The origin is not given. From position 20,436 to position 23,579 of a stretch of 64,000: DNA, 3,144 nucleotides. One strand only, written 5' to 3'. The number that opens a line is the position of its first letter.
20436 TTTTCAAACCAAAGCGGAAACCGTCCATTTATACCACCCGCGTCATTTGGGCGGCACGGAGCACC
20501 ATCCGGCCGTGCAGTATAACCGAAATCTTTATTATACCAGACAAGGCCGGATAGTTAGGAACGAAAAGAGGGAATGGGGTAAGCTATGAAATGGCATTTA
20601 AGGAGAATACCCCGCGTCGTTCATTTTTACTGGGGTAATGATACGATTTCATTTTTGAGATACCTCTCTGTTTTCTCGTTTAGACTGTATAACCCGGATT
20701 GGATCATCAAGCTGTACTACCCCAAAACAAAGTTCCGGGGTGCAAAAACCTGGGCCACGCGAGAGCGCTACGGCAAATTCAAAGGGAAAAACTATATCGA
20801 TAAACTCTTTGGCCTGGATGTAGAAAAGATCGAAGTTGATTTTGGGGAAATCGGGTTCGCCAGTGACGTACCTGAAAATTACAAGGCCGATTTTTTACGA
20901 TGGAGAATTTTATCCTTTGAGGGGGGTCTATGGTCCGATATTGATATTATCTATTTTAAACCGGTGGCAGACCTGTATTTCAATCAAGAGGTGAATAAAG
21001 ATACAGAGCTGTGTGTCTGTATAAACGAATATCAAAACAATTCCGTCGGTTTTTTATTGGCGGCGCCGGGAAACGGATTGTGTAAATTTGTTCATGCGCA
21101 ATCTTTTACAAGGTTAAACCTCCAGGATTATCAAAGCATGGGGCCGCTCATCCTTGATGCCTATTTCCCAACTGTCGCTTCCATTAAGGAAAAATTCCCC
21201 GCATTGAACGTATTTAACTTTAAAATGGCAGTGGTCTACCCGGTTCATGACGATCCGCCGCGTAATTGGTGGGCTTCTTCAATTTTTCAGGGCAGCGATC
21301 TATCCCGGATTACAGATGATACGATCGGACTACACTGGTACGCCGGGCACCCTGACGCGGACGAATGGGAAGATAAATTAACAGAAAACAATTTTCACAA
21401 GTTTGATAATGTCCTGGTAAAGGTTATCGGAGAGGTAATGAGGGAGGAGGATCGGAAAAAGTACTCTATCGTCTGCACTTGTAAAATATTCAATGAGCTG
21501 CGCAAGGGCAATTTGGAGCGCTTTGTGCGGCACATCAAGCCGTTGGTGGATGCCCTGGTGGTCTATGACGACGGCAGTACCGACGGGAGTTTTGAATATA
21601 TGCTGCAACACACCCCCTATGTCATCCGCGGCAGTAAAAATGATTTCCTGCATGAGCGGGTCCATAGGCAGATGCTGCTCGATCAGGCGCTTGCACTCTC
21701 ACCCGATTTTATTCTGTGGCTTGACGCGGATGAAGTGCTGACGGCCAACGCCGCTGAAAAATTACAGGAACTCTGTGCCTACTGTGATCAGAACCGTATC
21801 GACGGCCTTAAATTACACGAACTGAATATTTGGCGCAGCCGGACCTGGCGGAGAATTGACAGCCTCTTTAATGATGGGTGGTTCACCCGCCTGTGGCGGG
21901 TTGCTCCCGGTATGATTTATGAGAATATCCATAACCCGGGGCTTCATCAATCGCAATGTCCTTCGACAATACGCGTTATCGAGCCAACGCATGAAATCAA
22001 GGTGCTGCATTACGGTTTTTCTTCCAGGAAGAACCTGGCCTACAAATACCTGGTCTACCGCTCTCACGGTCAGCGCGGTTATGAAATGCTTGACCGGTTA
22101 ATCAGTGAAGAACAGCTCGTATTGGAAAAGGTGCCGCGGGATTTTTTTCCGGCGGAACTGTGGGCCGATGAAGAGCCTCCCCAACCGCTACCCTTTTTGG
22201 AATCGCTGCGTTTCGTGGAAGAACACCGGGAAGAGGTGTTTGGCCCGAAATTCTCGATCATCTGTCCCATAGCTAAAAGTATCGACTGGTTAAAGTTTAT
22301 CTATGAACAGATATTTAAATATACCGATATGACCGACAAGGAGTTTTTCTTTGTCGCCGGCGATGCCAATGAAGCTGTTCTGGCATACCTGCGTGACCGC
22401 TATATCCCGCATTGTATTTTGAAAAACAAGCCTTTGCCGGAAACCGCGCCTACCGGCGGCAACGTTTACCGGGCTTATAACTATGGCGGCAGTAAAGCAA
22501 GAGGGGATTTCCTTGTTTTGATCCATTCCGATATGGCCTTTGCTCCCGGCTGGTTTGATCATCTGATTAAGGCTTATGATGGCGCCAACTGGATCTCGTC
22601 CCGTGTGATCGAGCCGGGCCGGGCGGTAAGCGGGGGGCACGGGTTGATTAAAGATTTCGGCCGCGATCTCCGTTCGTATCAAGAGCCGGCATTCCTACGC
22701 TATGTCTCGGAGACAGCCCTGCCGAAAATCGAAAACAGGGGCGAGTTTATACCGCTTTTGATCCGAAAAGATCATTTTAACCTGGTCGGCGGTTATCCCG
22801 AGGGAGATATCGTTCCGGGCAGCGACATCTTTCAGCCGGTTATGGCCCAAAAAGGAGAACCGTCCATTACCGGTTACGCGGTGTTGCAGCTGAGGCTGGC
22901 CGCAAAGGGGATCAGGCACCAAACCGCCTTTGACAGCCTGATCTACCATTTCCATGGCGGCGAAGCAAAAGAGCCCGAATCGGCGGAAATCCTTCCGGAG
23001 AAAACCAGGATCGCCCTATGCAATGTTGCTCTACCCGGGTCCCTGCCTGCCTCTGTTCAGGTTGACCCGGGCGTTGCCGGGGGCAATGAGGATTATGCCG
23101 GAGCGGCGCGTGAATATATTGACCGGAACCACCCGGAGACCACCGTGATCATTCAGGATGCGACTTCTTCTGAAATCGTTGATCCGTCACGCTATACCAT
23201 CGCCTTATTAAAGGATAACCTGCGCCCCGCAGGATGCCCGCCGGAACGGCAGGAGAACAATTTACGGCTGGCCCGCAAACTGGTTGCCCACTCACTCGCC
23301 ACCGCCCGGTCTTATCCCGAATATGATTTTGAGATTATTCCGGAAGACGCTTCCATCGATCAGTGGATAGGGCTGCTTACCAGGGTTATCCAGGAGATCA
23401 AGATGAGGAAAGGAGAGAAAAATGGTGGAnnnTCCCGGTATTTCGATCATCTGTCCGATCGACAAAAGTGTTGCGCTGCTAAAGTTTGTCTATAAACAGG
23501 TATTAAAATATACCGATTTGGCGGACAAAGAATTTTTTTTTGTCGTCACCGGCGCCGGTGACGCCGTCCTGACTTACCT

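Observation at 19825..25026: Modular duplication and fusion of glycosyltransferase domains (A | DXD–GT2–D | D'–A')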

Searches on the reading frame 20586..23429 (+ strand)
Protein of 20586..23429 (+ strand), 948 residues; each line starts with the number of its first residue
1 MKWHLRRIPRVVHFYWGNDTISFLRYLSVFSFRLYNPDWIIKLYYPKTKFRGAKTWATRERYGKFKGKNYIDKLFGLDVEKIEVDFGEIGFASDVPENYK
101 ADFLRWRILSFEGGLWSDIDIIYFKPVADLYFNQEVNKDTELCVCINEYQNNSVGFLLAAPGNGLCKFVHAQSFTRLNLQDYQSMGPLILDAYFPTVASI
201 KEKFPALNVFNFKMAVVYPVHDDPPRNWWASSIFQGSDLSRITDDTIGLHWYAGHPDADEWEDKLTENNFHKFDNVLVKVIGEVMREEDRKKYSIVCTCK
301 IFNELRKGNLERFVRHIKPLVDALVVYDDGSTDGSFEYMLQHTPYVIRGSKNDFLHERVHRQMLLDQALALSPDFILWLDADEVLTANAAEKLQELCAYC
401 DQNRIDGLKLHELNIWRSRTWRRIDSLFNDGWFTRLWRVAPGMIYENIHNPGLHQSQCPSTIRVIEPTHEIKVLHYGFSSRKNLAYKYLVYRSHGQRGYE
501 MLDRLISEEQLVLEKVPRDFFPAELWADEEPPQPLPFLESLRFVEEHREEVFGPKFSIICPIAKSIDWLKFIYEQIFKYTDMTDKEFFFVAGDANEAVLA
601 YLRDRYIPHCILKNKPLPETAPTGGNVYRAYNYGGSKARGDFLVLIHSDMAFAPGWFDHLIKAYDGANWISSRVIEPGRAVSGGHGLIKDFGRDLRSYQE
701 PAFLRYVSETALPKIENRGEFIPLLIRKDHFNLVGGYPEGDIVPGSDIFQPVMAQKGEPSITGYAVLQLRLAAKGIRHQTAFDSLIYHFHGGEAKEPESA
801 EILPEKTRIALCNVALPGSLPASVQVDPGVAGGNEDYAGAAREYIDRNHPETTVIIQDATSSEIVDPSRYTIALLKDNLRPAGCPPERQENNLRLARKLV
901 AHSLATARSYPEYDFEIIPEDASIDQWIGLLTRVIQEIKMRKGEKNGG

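Call 6: search_protein_families(library=pfam, proteins=[window:20586-23429:+], max_evalue=0.01)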
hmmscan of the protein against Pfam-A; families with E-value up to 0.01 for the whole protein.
window:20586-23429:+ (948 aa): 3 families
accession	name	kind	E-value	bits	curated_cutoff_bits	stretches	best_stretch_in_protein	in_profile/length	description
PF00535.33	Glycos_transf_2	-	3.2e-10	40.6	23.3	2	302-395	7-101/168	Glycosyl transferase family 2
PF13704.12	Glyco_tranf_2_4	-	1e-08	35.9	27.5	1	310-396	7-97/98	Glycosyl transferase family 2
PF04488.21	Gly_transf_sug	-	0.0038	18.3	23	0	99-130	55-86/93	Glycosyltransferase sugar-binding region containing DXD motif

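Call 23: search_solved_structures(query=window:20586-23429:+, max_evalue=1)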
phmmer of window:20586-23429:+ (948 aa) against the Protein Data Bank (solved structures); distinct sequences matched with E-value up to 1: 6.
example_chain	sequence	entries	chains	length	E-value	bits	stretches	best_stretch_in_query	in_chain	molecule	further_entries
3pv4_A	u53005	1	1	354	0.06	14.6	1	787-901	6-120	DegQ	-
3pv5_A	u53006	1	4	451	0.089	14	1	787-901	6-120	DegQ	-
3pv3_A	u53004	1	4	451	0.09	14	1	787-901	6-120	DegQ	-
3pv2_A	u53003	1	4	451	0.09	14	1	787-901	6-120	DegQ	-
4mix_A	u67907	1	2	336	0.15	13.2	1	2-135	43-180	Putative insecticidal toxin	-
9n3s_A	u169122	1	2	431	0.17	13.1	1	99-128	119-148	Initiation-specific alpha-1,6-mannosyltransferase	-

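Call 27: find_homologous_proteins(query=window:20586-23429:+)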
Query window:20586-23429:+ (948 aa): 215 proteins with E <= 0.001 among 8000 candidates; the best 120 are listed.
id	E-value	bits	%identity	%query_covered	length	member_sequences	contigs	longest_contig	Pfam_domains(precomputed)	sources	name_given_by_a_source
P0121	0.0e+0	2252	100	100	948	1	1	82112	PF00535.33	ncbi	ncbi:MAG: glycosyltransferase family 2 protein [Bacillota bacterium]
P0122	0.0e+0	1485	64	100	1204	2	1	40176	PF10111.15,PF00535.33,PF02709.21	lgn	-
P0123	3.2e-261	888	62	66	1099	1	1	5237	PF10111.15,PF00535.33,PF02709.21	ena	-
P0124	2.4e-259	882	60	66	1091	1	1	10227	PF10111.15,PF00534.27,PF00535.33,PF02709.21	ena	-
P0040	3.1e-258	878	61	66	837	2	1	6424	PF00534.27,PF00535.33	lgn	-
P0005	3.5e-258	878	60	69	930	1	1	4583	PF10111.15,PF00535.33,PF02709.21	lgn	-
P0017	7.8e-257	873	59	69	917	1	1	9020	PF10111.15,PF00535.33,PF02709.21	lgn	-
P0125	3.2e-256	871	61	67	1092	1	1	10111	PF10111.15,PF00535.33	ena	-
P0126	3.9e-256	871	58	69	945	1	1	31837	PF10111.15,PF00535.33,PF02709.21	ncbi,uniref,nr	ncbi:glycosyltransferase [Desulfosporosinus sp. BG]|uniref:glycosyltransferase n=1 Tax=Desulfosporos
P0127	5.5e-256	870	59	69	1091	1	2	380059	PF10111.15,PF00534.27,PF00535.33,PF02709.21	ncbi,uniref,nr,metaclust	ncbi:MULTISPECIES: glycosyltransferase [Desulfosporosinus]|uniref:D-inositol-3-phosphate glycosyltra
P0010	2.8e-254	865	56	69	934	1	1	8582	PF10111.15,PF00535.33,PF02709.21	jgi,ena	-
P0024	3.4e-254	864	60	67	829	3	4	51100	PF00534.27,PF00535.33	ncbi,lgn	-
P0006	3.5e-254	864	58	69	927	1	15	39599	PF10111.15,PF00535.33,PF02709.21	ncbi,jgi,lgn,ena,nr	ncbi:MAG: glycosyl transferase family 2 [Peptococcaceae bacterium BRH_c4a]|nr:MAG: glycosyl transfer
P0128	7.6e-254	863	57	69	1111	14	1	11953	PF10111.15,PF13578.13,PF00535.33,PF02709.21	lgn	-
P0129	2.9e-253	861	57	69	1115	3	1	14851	PF10111.15,PF13578.13,PF00535.33,PF02709.21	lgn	-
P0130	3.1e-253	861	60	66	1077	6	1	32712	PF10111.15,PF00535.33,PF02709.21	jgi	jgi:glycosyltransferase involved in cell wall biosynthesis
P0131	4.3e-253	861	57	69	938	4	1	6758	PF10111.15,PF00535.33,PF02709.21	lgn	-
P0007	7.7e-253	860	58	69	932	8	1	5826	PF10111.15,PF00535.33,PF02709.21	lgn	-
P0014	3.0e-252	858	57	69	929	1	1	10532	PF10111.15,PF00535.33,PF02709.21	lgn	-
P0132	7.0e-252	857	60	66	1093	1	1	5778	PF10111.15,PF00535.33,PF02709.21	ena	-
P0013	1.9e-251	855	56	69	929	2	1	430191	PF10111.15,PF00535.33,PF02709.21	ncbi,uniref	ncbi:glycosyltransferase family 2 protein [Desulfosporosinus sp. SYSU MS00001]|uniref:glycosyltransf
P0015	3.0e-251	855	58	69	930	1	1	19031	PF10111.15,PF00535.33,PF02709.21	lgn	-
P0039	3.1e-251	855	59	66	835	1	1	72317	PF10111.15,PF00534.27,PF00535.33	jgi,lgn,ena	-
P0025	4.0e-251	854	59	67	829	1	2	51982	PF00534.27,PF00535.33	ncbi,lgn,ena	-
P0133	1.4e-250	853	57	68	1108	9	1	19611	PF10111.15,PF13578.13,PF00535.33,PF02709.21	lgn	-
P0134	8.2e-250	850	59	66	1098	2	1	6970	PF10111.15,PF00535.33,PF02709.21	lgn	-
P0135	4.8e-249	847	57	69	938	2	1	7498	PF10111.15,PF00535.33,PF02709.21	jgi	jgi:glycosyltransferase involved in cell wall biosynthesis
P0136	5.1e-249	847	59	66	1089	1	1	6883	PF10111.15,PF00534.27,PF00535.33,PF02709.21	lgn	-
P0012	1.4e-248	846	56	69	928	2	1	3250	PF10111.15,PF00535.33,PF02709.21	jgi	-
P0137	1.6e-248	846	57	69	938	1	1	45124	PF10111.15,PF00535.33,PF02709.21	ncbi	ncbi:glycosyltransferase [Desulfosporosinus fructosivorans]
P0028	2.0e-248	845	59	66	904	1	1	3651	PF00534.27,PF00535.33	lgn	-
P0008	3.5e-248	845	57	69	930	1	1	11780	PF10111.15,PF00535.33,PF02709.21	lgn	-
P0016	7.3e-247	840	56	69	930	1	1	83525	PF10111.15,PF00535.33,PF02709.21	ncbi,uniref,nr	ncbi:glycosyltransferase [Desulfosporosinus sp. PR]|uniref:glycosyltransferase family 2 protein n=1 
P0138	8.3e-247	840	59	66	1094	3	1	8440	PF10111.15,PF00535.33,PF02709.21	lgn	-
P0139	1.4e-246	839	59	66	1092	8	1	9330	PF10111.15,PF00535.33,PF02709.21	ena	-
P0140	1.5e-246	839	58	66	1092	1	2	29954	PF10111.15,PF00535.33,PF02709.21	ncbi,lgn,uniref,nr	ncbi:glycosyltransferase [Desulfosporosinus shakirovi]|uniref:glycosyltransferase n=1 Tax=Desulfospo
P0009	1.6e-246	839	57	69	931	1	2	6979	PF10111.15,PF00535.33,PF02709.21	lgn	-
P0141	3.7e-246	838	57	68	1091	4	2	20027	PF10111.15,PF00535.33,PF02709.21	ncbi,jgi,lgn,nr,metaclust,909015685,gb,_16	ncbi:MAG TPA: glycosyl transferase family 2 [Desulfosporosinus sp.]|nr:glycosyl transferase family 2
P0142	4.8e-246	838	58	66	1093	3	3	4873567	PF10111.15,PF00535.33,PF02709.21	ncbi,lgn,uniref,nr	ncbi:glycosyltransferase [Desulfosporosinus meridiei]|uniref:Glycosyl transferase n=1 Tax=Desulfospo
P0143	1.3e-245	836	58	66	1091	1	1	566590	PF10111.15,PF00535.33,PF02709.21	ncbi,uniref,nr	ncbi:glycosyltransferase [Desulfosporosinus sp. FKB]|uniref:glycosyltransferase n=1 Tax=Desulfosporo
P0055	1.6e-245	836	57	66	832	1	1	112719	PF00534.27,PF00535.33,PF13692.13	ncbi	-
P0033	1.9e-245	836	58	67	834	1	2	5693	PF00535.33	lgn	-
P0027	2.4e-244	832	58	66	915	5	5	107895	PF00534.27,PF00535.33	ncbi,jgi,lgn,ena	jgi:glycosyltransferase involved in cell wall biosynthesis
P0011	5.2e-244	831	56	69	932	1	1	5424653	PF10111.15,PF00535.33,PF02709.21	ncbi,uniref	ncbi:glycosyltransferase [Desulfosporosinus sp. SB140]|uniref:glycosyltransferase n=1 Tax=Desulfospo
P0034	4.1e-243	828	58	66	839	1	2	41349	PF00534.27,PF00535.33,PF13692.13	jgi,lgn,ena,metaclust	metaclust:\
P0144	4.9e-243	828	58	68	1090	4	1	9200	PF00534.27,PF00535.33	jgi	jgi:glycosyltransferase involved in cell wall biosynthesis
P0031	4.3e-242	824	58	66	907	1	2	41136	PF00534.27,PF00535.33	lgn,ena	-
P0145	3.2e-241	822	57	66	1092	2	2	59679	PF10111.15,PF00535.33,PF02709.21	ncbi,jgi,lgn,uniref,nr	ncbi:glycosyltransferase [Desulfosporosinus lacus]|uniref:Glycosyltransferase involved in cell wall 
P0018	6.9e-241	820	56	67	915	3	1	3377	PF10111.15,PF00535.33,PF02709.21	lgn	-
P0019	1.8e-240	819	54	69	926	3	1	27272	PF10111.15,PF00535.33,PF02709.21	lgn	-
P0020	2.5e-240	819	55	69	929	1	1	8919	PF10111.15,PF00535.33,PF02709.21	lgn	-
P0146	3.3e-239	815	59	64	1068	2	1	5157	PF10111.15,PF00535.33,PF02709.21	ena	-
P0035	1.1e-237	810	60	61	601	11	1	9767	PF00535.33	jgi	-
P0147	2.8e-236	805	59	64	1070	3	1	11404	PF10111.15,PF00534.27,PF00535.33,PF02709.21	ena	-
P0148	7.1e-235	801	55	66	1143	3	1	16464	PF10111.15,PF13506.14,PF13641.13,PF00534.27,PF00535.33,PF13692.13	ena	-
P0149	1.1e-234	800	57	63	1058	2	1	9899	PF10111.15,PF00535.33,PF02709.21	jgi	jgi:Glycosyltransferases, probably involved in cell wall biogenesis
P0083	7.0e-233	794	56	66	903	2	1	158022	PF00534.27,PF00535.33,PF13692.13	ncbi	ncbi:MAG: glycosyltransferase [Ignavibacteriales bacterium]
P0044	1.1e-231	790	54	69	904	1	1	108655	PF00534.27,PF00535.33,PF13692.13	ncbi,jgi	ncbi:MAG: glycosyltransferase [Methanoregulaceae archaeon]|jgi:glycosyltransferase involved in cell 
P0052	3.0e-231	789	55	66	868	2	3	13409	PF00534.27,PF00535.33,PF13692.13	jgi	-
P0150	6.9e-229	781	56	67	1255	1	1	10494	PF00534.27,PF13477.13,PF13579.13,PF13439.13,PF00535.33,PF13692.13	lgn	-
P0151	1.6e-227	776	54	66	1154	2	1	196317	PF10111.15,PF13641.13,PF00534.27,PF00535.33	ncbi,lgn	-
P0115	2.2e-226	772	54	66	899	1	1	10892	PF00534.27,PF00535.33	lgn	-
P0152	4.1e-226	772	52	66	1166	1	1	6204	PF10111.15,PF13641.13,PF00534.27,PF00535.33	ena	-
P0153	2.5e-225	769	55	66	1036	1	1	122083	PF00534.27,PF13578.13,PF00535.33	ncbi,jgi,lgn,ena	ncbi:MAG: glycosyltransferase [Coriobacteriia bacterium]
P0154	1.8e-223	763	54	66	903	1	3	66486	PF00534.27,PF00535.33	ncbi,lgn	-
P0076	1.9e-223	763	53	66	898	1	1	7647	PF00534.27,PF00535.33,PF13692.13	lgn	-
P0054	1.1e-222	760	53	66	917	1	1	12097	PF00534.27,PF00535.33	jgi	jgi:glycosyltransferase involved in cell wall biosynthesis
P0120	2.1e-222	759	52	68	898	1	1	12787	PF00534.27,PF00535.33,PF13692.13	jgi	jgi:glycosyltransferase involved in cell wall biosynthesis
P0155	1.9e-221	756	63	55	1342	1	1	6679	PF10111.15,PF13641.13,PF00535.33,PF02709.21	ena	-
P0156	2.5e-221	756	53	66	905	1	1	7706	PF00534.27,PF00535.33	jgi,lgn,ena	-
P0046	5.8e-221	754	64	53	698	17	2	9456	PF13578.13,PF00535.33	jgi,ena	-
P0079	8.9e-221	754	52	66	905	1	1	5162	PF00534.27,PF00535.33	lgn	-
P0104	9.3e-220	750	53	66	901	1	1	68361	PF00534.27,PF00535.33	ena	-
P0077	3.3e-219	749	53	66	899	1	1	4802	PF00534.27,PF00535.33,PF13692.13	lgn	-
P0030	4.4e-218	745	63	53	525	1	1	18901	PF10111.15,PF00535.33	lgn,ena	-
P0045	5.2e-218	745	63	53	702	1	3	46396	PF13578.13,PF00535.33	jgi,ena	-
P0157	1.6e-217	743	56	60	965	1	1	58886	PF10111.15,PF00535.33,PF02709.21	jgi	jgi:glycosyltransferase involved in cell wall biosynthesis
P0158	4.0e-217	742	53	66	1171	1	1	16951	PF10111.15,PF13641.13,PF00534.27,PF00535.33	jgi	jgi:glycosyltransferase involved in cell wall biosynthesis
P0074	8.4e-217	741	53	66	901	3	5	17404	PF00534.27,PF00535.33,PF13692.13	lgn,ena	-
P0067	1.3e-216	740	52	66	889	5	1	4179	PF00534.27,PF00535.33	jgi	-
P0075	2.7e-216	739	53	66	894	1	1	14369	PF00534.27,PF00535.33,PF13692.13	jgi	-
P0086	3.4e-216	739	52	66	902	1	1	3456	PF00534.27,PF00535.33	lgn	-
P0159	3.5e-216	739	62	54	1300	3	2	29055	PF10111.15,PF13641.13,PF00535.33,PF02709.21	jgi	-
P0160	4.3e-216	738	52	66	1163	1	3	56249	PF10111.15,PF13641.13,PF00534.27,PF00535.33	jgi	jgi:glycosyltransferase involved in cell wall biosynthesis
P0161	7.3e-216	738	52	66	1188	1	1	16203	PF10111.15,PF13641.13,PF00534.27,PF00535.33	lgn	-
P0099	1.2e-215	737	52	66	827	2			PF10111.15,PF00534.27,PF00535.33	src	-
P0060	1.6e-215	736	52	67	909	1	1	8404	PF10111.15,PF00534.27,PF00535.33,PF13692.13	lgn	-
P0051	2.1e-215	736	64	53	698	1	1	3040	PF13578.13,PF00535.33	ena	-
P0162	1.8e-214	733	52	66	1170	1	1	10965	PF10111.15,PF13641.13,PF00534.27,PF00535.33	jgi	-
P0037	2.0e-214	733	62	53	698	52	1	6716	PF13578.13,PF00535.33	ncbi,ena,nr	ncbi:MAG TPA: glycosyltransferase family 2 protein [Syntrophomonadaceae bacterium]|nr:glycosyltransf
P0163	2.2e-214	733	63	53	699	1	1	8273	PF13578.13,PF00535.33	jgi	-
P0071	2.7e-214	732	50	68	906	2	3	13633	PF10111.15,PF00534.27,PF00535.33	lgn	-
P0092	3.9e-214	732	51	66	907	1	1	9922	PF00534.27,PF00535.33,PF13692.13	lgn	-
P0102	1.2e-213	730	52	66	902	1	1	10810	PF00534.27,PF00535.33,PF13692.13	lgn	-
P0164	2.5e-213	729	51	66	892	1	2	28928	PF00534.27,PF00535.33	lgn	-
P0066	2.7e-213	729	53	66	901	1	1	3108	PF00534.27,PF00535.33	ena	-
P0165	9.6e-213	727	50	67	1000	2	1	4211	PF00534.27,PF00535.33,PF13692.13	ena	-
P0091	1.0e-212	727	52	66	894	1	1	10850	PF00534.27,PF00535.33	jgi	-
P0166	2.0e-212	726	51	67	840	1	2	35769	PF00534.27,PF00535.33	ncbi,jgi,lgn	-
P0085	2.0e-212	726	52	66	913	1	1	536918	PF00534.27,PF00535.33,PF13692.13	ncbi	-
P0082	3.9e-212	725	49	69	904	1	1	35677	PF00534.27,PF00535.33,PF13692.13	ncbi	-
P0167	5.4e-212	725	51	66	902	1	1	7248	PF00534.27,PF00535.33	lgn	-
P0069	5.7e-212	725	62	53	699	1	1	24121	PF13578.13,PF00535.33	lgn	-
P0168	6.8e-212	724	62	53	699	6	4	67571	PF13578.13,PF00535.33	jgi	-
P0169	6.8e-212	724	52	66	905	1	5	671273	PF00534.27,PF00535.33,PF13692.13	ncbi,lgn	-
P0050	1.1e-211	724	62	53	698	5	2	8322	PF13578.13,PF00535.33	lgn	-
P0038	1.2e-211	724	62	53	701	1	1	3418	PF13578.13,PF00535.33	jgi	jgi:predicted O-methyltransferase YrrM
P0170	1.4e-211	723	51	66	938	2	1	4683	PF00534.27,PF00535.33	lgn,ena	-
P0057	1.6e-211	723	62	53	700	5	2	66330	PF13578.13,PF00535.33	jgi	-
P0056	3.4e-210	719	61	53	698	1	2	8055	PF13578.13,PF00535.33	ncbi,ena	-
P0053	4.0e-210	719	61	54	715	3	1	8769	PF13578.13,PF00535.33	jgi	-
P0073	7.8e-210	718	61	53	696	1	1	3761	PF13578.13,PF00535.33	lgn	-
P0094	3.9e-209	715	51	66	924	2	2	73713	PF00534.27,PF00535.33,PF13692.13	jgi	jgi:glycosyltransferase involved in cell wall biosynthesis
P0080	7.9e-209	714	61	53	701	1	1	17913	PF13578.13,PF00535.33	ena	-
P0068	9.3e-209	714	61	53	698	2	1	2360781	PF13578.13,PF00535.33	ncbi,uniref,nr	ncbi:hypothetical protein SYNTR_1571 [Candidatus Syntrophocurvum alkaliphilum]|uniref:Glycosyltransf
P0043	1.2e-208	714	61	53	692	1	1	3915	PF13578.13,PF00535.33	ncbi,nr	ncbi:MAG TPA: class I SAM-dependent methyltransferase, partial [Syntrophomonadaceae bacterium]|nr:cl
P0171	3.7e-208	712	51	66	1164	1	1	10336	PF10111.15,PF13641.13,PF00534.27,PF00535.33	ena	-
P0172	5.1e-208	712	51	66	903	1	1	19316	PF00534.27,PF00535.33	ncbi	-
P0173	6.9e-208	711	51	66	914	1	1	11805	PF00534.27,PF00535.33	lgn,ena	-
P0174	9.1e-208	711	50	67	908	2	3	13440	PF00534.27,PF00535.33,PF13692.13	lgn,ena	-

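Call 41: search_protein_families(library=ncbifam, proteins=[window:20586-23429:+], max_evalue=0.001)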
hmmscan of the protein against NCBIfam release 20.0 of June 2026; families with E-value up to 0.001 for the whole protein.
window:20586-23429:+ (948 aa): 1 family
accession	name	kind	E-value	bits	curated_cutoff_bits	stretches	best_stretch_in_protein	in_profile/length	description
TIGR04283.1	glyco_like_mftF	equivalog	5.5e-07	29.4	182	0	630-664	63-97/221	TIGR04283 family arsenosugar biosynthesis glycosyltransferase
